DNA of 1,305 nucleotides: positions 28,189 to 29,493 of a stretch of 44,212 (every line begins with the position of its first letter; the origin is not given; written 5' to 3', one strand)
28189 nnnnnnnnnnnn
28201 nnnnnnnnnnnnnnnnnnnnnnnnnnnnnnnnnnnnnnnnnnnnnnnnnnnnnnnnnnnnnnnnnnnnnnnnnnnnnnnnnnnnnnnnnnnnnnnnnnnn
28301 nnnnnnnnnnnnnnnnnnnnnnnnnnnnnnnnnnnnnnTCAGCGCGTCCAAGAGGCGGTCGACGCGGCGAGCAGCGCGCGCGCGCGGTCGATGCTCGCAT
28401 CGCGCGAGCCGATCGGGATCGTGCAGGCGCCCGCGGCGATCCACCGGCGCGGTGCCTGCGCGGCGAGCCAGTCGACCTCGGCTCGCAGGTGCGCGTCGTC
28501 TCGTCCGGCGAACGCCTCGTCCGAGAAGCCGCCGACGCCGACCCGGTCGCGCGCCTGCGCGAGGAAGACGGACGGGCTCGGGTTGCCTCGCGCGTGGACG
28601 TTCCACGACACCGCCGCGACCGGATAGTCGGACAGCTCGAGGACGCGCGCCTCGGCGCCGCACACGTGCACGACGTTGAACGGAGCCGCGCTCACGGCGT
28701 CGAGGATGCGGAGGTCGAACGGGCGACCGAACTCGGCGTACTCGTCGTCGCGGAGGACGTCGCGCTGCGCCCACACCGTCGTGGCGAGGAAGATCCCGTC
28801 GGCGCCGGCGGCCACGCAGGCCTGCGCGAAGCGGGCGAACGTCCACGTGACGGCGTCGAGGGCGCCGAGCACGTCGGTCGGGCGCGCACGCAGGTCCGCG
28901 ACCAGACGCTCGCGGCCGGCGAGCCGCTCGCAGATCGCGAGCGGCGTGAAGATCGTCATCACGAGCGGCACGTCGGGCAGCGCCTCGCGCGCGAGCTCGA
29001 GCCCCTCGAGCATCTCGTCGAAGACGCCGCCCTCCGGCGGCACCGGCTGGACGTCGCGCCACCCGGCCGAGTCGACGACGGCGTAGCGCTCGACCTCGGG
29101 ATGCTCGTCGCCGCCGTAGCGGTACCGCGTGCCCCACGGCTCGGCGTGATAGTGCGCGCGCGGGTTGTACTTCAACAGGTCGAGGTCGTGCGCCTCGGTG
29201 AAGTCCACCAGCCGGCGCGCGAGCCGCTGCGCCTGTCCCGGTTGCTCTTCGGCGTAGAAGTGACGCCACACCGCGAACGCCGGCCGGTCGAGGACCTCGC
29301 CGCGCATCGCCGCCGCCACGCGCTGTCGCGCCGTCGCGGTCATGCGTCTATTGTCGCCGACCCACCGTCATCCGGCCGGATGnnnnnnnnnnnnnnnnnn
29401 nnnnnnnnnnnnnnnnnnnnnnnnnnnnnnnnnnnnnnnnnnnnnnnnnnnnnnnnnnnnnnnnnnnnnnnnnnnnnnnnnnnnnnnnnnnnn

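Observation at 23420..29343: Five-gene translationally coupled cassette: URO-D-like enzyme, DUF401-like permease, HDAC/AcuC-like deacetylase, Yip1-like membrane protein, AacS-like acyl-CoA ligase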

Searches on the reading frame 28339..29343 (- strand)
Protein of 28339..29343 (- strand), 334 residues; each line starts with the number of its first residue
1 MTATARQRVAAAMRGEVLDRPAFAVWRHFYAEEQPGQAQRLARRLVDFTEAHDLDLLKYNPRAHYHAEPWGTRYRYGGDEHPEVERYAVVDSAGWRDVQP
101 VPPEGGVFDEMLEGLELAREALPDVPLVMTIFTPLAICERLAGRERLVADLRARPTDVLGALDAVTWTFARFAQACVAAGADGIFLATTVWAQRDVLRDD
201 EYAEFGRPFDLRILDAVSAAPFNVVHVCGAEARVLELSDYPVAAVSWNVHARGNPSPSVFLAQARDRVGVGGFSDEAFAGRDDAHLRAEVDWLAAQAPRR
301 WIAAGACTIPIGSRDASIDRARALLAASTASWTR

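Call 8: search_protein_families(library=pfam, proteins=[window:28339-29343:-], max_evalue=0.01)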
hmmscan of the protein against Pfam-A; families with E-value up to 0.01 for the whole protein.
window:28339-29343:- (334 aa): 1 family
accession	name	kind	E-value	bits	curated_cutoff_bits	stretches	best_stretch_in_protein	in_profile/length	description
PF01208.23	URO-D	-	5.1e-21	75.5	23.9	1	47-314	58-332/346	Uroporphyrinogen decarboxylase (URO-D)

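Call 9: search_protein_families(library=ncbifam, proteins=[window:28339-29343:-], max_evalue=0.01)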
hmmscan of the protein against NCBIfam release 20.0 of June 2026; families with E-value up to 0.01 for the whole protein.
window:28339-29343:- (334 aa): 4 families
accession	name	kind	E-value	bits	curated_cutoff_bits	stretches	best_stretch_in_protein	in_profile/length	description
NF004889.0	PRK06252.1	subfamily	9.5e-18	64.3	244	1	67-246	79-258/340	methylcobalamin:coenzyme M methyltransferase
NF040654.1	MtaA_Meth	equivalog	2.1e-10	40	400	1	108-236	119-245/337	methylcobamide:CoM methyltransferase MtaA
TIGR01463.1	mtaA_cmuA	subfamily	8.1e-08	31.9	235.4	1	122-236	135-249/340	MtaA/CmuA family methyltransferase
NF041608.1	methylcob_mtaseMtbA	equivalog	1.6e-06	27.4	600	1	123-240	137-253/339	methylcobamide:CoM methyltransferase MtbA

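Call 33: search_solved_structures(query=window:28339-29343:-, max_evalue=1, show_alignments=3)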
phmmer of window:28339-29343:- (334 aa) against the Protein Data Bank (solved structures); distinct sequences matched with E-value up to 1: 1.
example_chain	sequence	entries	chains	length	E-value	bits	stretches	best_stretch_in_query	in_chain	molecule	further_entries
4ay7_A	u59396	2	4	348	2.8e-07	33.4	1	107-235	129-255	METHYLCOBALAMIN: COENZYME M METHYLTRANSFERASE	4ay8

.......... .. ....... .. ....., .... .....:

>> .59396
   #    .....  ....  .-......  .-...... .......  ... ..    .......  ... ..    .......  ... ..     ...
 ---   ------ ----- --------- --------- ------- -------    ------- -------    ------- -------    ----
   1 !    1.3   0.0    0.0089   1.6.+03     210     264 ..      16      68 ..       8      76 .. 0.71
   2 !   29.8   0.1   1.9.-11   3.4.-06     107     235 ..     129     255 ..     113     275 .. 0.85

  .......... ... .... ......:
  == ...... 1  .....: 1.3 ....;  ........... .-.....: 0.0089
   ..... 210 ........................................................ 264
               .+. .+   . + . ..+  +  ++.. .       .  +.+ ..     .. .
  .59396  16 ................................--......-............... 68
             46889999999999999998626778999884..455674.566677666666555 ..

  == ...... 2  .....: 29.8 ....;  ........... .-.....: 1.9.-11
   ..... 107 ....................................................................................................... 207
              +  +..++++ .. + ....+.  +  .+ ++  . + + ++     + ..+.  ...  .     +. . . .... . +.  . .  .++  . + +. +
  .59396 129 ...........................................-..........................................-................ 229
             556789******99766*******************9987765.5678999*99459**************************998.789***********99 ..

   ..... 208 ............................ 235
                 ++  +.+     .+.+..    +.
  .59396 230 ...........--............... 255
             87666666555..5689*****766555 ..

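Call 36: find_homologous_proteins(query=window:28339-29343:-, max_evalue=0.00001)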
Query window:28339-29343:- (334 aa): 242 proteins with E <= 0.00001 among 8000 candidates; the best 120 are listed.
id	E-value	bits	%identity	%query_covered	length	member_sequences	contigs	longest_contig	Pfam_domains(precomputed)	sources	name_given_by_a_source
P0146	9.5e-220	747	100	100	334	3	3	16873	PF01208.24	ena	-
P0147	4.7e-187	639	90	100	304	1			PF01208.24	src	-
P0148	2.8e-182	624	81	100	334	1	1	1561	PF01208.24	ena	-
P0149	9.7e-181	618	81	100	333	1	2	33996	PF01208.24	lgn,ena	-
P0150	7.3e-179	612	80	100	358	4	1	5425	PF01208.24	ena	-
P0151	1.6e-176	605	79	98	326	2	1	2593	PF01208.24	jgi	jgi:uroporphyrinogen decarboxylase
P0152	2.9e-173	594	78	100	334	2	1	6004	PF01208.24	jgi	jgi:uroporphyrinogen decarboxylase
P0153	5.2e-172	590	79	96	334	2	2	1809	PF01208.24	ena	-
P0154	5.4e-170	583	76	100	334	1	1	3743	PF01208.24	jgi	jgi:uroporphyrinogen decarboxylase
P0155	8.7e-170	582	75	100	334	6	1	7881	PF01208.24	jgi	-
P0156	9.9e-137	474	69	99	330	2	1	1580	PF01208.24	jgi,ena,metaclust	metaclust:\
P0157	1.0e-135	471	66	99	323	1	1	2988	PF01208.24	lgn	-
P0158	3.2e-127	443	79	78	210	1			PF01208.24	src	-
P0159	1.4e-124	434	62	100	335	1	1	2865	PF01208.24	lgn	-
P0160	1.8e-122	427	64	100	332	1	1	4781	PF01208.24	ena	-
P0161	6.4e-122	425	65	93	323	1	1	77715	PF01208.24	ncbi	-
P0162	2.4e-121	423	62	100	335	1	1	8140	PF01208.24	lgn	-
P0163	1.8e-119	417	63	96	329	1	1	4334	PF01208.24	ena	-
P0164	2.7e-119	417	61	96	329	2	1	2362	PF01208.24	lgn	-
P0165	4.2e-119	416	61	98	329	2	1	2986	PF01208.24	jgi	jgi:uroporphyrinogen decarboxylase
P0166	8.0e-119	415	63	100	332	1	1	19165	PF01208.24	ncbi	-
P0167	1.2e-118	414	62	100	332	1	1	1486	PF01208.24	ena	-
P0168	5.9e-118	412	59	100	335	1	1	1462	PF01208.24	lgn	-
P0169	9.5e-118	411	62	97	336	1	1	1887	PF01208.24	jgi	jgi:uroporphyrinogen decarboxylase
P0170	4.7e-115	403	60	96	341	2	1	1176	PF01208.24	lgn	-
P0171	9.2e-114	398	62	93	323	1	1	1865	PF01208.24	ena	-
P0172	1.0e-113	398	59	96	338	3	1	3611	PF01208.24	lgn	-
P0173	1.6e-113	398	60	97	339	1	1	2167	PF01208.24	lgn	-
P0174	1.3e-112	394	61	94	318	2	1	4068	PF01208.24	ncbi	-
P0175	1.1e-111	392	62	90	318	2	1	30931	PF01208.24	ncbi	-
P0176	8.5e-110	385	60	92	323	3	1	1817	PF01208.24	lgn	-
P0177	1.4e-108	381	58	93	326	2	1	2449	PF01208.24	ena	-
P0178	5.8e-108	379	56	99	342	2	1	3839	PF01208.24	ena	-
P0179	1.2e-107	378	56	98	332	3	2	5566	PF01208.24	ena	-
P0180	2.3e-107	377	58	96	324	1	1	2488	PF01208.24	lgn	-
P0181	5.9e-107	376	61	93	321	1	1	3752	PF01208.24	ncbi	-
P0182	6.7e-107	376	59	92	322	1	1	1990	PF01208.24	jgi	-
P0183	1.0e-106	375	57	96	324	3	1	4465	PF01208.24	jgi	jgi:uroporphyrinogen decarboxylase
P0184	1.1e-106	375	56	97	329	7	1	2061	PF01208.24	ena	-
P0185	1.6e-106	375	56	96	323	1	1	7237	PF01208.24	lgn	-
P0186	2.0e-106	374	57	96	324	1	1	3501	PF01208.24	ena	-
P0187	2.9e-106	374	57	96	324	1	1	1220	PF01208.24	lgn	-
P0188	3.7e-106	373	56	96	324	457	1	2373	PF01208.24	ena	-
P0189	5.6e-106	373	56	96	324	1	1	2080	PF01208.24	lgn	-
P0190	6.7e-106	372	57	96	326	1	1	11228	PF01208.24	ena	-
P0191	8.2e-106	372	57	96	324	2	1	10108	PF01208.24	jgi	jgi:uroporphyrinogen decarboxylase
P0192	9.0e-106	372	58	96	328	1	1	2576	PF01208.24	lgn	-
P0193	9.1e-106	372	56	96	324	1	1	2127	PF01208.24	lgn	-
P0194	1.2e-105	372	57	96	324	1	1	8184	PF01208.24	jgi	jgi:uroporphyrinogen decarboxylase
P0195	1.8e-105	371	55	96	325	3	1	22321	PF01208.24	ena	-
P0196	2.1e-105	371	58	96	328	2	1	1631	PF01208.24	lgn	-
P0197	3.4e-105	370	57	98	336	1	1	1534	PF01208.24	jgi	jgi:uroporphyrinogen decarboxylase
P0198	4.0e-105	370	55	96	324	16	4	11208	PF01208.24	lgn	-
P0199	5.5e-105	369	56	96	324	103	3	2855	PF01208.24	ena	-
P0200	9.8e-105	369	55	96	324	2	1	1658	PF01208.24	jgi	jgi:uroporphyrinogen decarboxylase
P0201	1.5e-104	368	56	97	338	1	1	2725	PF01208.24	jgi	jgi:uroporphyrinogen decarboxylase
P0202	1.9e-104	368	57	97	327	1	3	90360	PF01208.24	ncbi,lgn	-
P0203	3.5e-104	367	55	97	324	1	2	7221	PF01208.24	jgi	jgi:uroporphyrinogen decarboxylase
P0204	3.6e-104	367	54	96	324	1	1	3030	PF01208.24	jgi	jgi:uroporphyrinogen decarboxylase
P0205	5.3e-104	366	57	95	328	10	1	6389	PF01208.24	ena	-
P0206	5.9e-104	366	56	97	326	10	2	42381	PF01208.24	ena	-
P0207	7.8e-104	366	55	97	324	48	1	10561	PF01208.24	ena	-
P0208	9.6e-104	365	58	97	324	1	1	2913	PF01208.24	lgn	-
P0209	1.0e-103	365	55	97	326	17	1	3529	PF01208.24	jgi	jgi:uroporphyrinogen decarboxylase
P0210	1.0e-103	365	56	96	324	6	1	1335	PF01208.24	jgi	jgi:uroporphyrinogen decarboxylase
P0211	1.3e-103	365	55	96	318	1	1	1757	PF01208.24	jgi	jgi:uroporphyrinogen decarboxylase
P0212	2.5e-103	364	56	96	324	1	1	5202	PF01208.24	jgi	jgi:uroporphyrinogen decarboxylase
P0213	2.6e-103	364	55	98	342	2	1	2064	PF01208.24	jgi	-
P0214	2.7e-103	364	55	97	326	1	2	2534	PF01208.24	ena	-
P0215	3.2e-103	364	55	96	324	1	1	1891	PF01208.24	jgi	jgi:uroporphyrinogen decarboxylase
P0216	3.7e-103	363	56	97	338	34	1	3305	PF01208.24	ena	-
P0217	4.3e-103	363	55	96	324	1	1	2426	PF01208.24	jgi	jgi:uroporphyrinogen decarboxylase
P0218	4.6e-103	363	54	96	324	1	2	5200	PF01208.24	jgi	jgi:uroporphyrinogen decarboxylase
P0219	4.7e-103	363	57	97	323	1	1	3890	PF01208.24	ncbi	-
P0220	4.9e-103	363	55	96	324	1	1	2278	PF01208.24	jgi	jgi:uroporphyrinogen decarboxylase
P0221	5.4e-103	363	55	96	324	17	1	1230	PF01208.24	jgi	-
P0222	9.3e-103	362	55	96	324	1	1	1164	PF01208.24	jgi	jgi:uroporphyrinogen decarboxylase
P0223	9.4e-103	362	56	97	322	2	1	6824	PF01208.24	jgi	jgi:uroporphyrinogen decarboxylase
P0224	9.8e-103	362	55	97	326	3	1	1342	PF01208.24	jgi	-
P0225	1.3e-102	362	55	98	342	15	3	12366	PF01208.24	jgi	-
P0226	1.4e-102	362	54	97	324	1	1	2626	PF01208.24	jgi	jgi:uroporphyrinogen decarboxylase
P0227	1.4e-102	362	55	96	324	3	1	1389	PF01208.24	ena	-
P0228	1.5e-102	361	54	97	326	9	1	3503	PF01208.24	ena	-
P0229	1.6e-102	361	55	96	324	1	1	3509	PF01208.24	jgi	jgi:uroporphyrinogen decarboxylase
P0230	1.8e-102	361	55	96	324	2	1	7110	PF01208.24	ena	-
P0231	2.4e-102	361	54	96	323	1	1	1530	PF01208.24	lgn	-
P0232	2.5e-102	361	57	96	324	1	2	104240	PF01208.24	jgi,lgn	jgi:uroporphyrinogen decarboxylase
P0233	2.6e-102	361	55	95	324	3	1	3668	PF01208.24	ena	-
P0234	2.7e-102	361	55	96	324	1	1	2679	PF01208.24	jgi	jgi:uroporphyrinogen decarboxylase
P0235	3.1e-102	360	56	96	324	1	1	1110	PF01208.24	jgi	jgi:uroporphyrinogen decarboxylase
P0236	3.2e-102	360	55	96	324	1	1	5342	PF01208.24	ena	-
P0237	3.3e-102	360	55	96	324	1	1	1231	PF01208.24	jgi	jgi:uroporphyrinogen decarboxylase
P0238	3.9e-102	360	56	97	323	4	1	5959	PF01208.24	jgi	jgi:uroporphyrinogen decarboxylase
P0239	6.2e-102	359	60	91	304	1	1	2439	PF01208.24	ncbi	ncbi:MAG: uroporphyrinogen decarboxylase family protein, partial [Candidatus Limnocylindria bacteriu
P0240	8.5e-102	359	55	94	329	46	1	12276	PF01208.24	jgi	jgi:uroporphyrinogen decarboxylase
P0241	9.4e-102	359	55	96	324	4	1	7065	PF01208.24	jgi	-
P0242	1.1e-101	359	55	97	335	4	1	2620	PF01208.24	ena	-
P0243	1.1e-101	359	55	96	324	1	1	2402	PF01208.24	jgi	jgi:uroporphyrinogen decarboxylase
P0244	1.3e-101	358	54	96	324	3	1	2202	PF01208.24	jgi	jgi:uroporphyrinogen decarboxylase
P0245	2.0e-101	358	54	96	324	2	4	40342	PF01208.24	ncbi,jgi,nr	ncbi:MAG TPA: uroporphyrinogen decarboxylase family protein [Candidatus Limnocylindria bacterium]|jg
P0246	2.2e-101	358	54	96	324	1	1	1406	PF01208.24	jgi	jgi:uroporphyrinogen decarboxylase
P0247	4.1e-101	357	56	93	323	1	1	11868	PF01208.24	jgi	jgi:uroporphyrinogen decarboxylase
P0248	5.3e-101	356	54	96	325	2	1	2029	PF01208.24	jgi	jgi:uroporphyrinogen decarboxylase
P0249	7.8e-101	356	56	96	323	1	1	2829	PF01208.24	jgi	jgi:uroporphyrinogen decarboxylase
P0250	9.9e-101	355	55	96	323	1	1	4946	PF01208.24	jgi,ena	jgi:uroporphyrinogen decarboxylase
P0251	1.1e-100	355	54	96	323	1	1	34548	PF01208.24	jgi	jgi:uroporphyrinogen decarboxylase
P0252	1.3e-100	355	54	96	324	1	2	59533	PF01208.24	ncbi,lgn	ncbi:MAG: uroporphyrinogen decarboxylase family protein [Candidatus Limnocylindria bacterium]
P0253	1.4e-100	355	56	96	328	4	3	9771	PF01208.24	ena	-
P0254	1.7e-100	355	53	97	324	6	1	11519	PF01208.24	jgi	jgi:uroporphyrinogen decarboxylase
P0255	2.9e-100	354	55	96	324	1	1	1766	PF01208.24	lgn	-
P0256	3.5e-100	354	53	96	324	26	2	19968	PF01208.24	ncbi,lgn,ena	-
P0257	4.5e-100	353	53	96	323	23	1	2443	PF01208.24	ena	-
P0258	1.0e-99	352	54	95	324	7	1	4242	PF01208.24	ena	-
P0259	2.2e-99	351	52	96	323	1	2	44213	PF01208.24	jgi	jgi:uroporphyrinogen decarboxylase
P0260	2.8e-99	351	53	96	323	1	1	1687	PF01208.24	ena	-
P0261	3.6e-99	350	55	96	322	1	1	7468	PF01208.24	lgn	-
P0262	5.1e-99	350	52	97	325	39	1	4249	PF01208.24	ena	-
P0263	9.4e-99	349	54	93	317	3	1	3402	PF01208.24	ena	-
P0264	1.0e-98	349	55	95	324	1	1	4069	PF01208.24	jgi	jgi:uroporphyrinogen decarboxylase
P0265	3.9e-98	347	56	96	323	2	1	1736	PF01208.24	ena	-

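Call 37: find_encoding_contigs(protein=P0175, flank=8000, max_places=1)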
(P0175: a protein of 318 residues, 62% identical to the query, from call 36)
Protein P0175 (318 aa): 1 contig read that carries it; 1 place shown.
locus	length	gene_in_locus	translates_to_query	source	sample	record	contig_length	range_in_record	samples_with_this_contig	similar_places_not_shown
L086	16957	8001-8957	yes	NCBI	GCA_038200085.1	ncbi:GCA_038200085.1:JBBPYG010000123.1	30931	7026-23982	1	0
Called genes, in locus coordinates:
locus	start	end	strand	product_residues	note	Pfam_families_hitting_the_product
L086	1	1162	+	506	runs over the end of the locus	PF00933:Glyco_hydro_3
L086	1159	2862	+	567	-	PF00933:Glyco_hydro_3, PF01915:Glyco_hydro_3_C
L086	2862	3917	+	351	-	PF00144:Beta-lactamase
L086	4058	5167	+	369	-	PF03702:AnmK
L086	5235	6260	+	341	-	PF01869:BcrAD_BadFG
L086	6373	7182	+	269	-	PF13580:SIS_2, PF22198:GKRP_SIS_2 (faint), PF22645:GKRP_SIS_N, PF01380:SIS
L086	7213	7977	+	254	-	PF04794:YdjC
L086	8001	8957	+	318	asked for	PF01208:URO-D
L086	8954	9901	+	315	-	PF02638:GHL10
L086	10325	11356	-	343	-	PF01380:SIS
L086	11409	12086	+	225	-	PF00072:Response_reg, PF00486:Trans_reg_C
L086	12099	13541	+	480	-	PF00672:HAMP, PF00512:HisKA, PF02518:HATPase_c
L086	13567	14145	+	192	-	PF13302:Acetyltransf_3, PF13420:Acetyltransf_4 (weak), PF00583:Acetyltransf_1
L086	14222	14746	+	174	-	PF13302:Acetyltransf_3, PF00583:Acetyltransf_1 (weak)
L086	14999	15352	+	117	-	PF13451:zf_Tbcl, PF23477:zf_Tbcl_2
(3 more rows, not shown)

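Call 38: find_encoding_contigs(protein=P0202, flank=8000, max_places=1)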
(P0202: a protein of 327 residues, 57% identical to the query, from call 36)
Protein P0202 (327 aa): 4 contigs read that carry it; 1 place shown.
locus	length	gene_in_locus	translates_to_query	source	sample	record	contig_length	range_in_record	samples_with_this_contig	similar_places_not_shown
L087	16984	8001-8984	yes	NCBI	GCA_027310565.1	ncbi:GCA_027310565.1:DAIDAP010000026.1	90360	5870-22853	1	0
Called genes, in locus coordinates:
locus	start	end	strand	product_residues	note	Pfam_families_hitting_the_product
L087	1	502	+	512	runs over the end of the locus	PF00174:Oxidored_molyb, PF03404:Mo-co_dimer (faint)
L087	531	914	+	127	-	-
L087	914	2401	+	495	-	PF00933:Glyco_hydro_3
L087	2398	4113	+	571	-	PF00933:Glyco_hydro_3, PF01915:Glyco_hydro_3_C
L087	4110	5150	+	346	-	PF00144:Beta-lactamase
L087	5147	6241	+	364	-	PF03702:AnmK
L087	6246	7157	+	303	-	PF01869:BcrAD_BadFG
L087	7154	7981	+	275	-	PF13580:SIS_2, PF22645:GKRP_SIS_N, PF01380:SIS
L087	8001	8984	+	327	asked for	PF01208:URO-D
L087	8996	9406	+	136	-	PF13560:HTH_31, PF01381:HTH_3 (weak)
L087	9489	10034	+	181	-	-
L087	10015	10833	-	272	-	PF02585:PIG-L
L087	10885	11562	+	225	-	PF00072:Response_reg, PF00486:Trans_reg_C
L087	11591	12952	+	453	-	PF00672:HAMP, PF00512:HisKA, PF02518:HATPase_c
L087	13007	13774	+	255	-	PF02129:Peptidase_S15 (weak), PF01738:DLH, PF00326:Peptidase_S9 (faint), PF08840:BAAT_C (faint)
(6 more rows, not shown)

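Call 39: find_encoding_contigs(protein=P0252, flank=8000, max_places=1)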
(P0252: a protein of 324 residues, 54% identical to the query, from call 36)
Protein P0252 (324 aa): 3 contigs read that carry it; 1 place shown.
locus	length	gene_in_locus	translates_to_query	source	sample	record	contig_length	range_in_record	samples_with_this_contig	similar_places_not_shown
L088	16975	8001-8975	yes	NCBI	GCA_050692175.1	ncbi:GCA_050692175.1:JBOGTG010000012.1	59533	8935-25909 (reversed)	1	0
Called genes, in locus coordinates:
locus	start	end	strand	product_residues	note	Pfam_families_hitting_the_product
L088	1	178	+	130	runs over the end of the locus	-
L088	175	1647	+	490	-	PF00933:Glyco_hydro_3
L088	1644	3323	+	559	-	PF00933:Glyco_hydro_3, PF01915:Glyco_hydro_3_C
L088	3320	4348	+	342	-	PF00144:Beta-lactamase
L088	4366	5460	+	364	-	PF03702:AnmK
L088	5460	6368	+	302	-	PF01869:BcrAD_BadFG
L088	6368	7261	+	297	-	PF13580:SIS_2, PF22198:GKRP_SIS_2 (weak), PF22645:GKRP_SIS_N, PF01380:SIS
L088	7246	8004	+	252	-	PF04794:YdjC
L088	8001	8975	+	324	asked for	PF01208:URO-D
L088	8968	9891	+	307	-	PF02638:GHL10, PF14871:GHL6 (faint), PF13200:DUF4015 (weak), PF02638:GHL10 (weak)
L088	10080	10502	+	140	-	PF13560:HTH_31 (weak), PF01381:HTH_3 (weak)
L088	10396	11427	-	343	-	PF01380:SIS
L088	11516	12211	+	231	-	PF08378:NERD (weak)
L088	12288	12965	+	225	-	PF00072:Response_reg, PF00486:Trans_reg_C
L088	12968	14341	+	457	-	PF00672:HAMP, PF00512:HisKA, PF02518:HATPase_c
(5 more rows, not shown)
